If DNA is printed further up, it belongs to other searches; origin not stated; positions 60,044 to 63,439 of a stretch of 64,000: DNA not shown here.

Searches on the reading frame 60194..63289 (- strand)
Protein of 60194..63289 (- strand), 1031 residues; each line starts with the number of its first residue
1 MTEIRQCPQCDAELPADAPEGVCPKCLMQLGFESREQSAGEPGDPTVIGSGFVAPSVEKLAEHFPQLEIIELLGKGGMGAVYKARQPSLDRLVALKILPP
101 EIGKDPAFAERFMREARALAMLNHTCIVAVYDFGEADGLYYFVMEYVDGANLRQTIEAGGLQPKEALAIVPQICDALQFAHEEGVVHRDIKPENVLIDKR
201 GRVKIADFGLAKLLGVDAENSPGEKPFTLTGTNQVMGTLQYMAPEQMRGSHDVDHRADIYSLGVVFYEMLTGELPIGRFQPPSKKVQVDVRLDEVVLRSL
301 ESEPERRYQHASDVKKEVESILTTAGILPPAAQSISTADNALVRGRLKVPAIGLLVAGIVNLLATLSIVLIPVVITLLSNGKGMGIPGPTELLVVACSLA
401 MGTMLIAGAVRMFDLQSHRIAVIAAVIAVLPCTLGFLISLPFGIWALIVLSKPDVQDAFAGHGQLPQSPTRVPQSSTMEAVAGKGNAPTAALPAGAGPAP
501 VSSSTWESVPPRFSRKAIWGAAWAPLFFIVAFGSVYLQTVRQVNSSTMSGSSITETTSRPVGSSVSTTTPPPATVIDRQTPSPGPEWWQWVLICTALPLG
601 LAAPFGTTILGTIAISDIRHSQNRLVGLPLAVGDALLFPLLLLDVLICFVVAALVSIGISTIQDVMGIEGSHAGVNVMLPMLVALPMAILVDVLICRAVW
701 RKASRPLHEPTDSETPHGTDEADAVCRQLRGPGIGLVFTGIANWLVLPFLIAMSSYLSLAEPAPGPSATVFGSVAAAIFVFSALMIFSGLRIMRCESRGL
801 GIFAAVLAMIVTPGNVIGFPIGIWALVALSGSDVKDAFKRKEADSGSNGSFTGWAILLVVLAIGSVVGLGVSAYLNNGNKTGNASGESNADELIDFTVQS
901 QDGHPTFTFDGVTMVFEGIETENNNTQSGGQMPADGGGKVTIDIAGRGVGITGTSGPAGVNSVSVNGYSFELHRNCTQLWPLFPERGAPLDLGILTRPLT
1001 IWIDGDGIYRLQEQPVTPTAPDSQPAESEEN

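Call 110: search_protein_families(library=pfam, proteins=[window:60194-63289:-], max_evalue=0.0001)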
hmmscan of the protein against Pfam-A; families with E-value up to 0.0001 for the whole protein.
window:60194-63289:- (1031 aa): 5 families
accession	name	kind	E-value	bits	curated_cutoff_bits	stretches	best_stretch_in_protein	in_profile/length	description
PF00069.31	Pkinase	-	2.2e-53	181.8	31.7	1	68-322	2-240/263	Protein kinase domain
PF07714.23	PK_Tyr_Ser-Thr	-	2.3e-34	119.3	23.1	1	68-282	2-211/258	Protein tyrosine and serine/threonine kinase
PF03109.22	ABC1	-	1.3e-06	28.2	22.9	1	142-213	145-216/244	ABC1 atypical kinase-like domain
PF01636.29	APH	-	2.3e-06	28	23.2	0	175-211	159-197/239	Phosphotransferase enzyme family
PF14531.12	Kinase-like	-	6.5e-05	22.8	25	1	172-281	153-256/289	Kinase-like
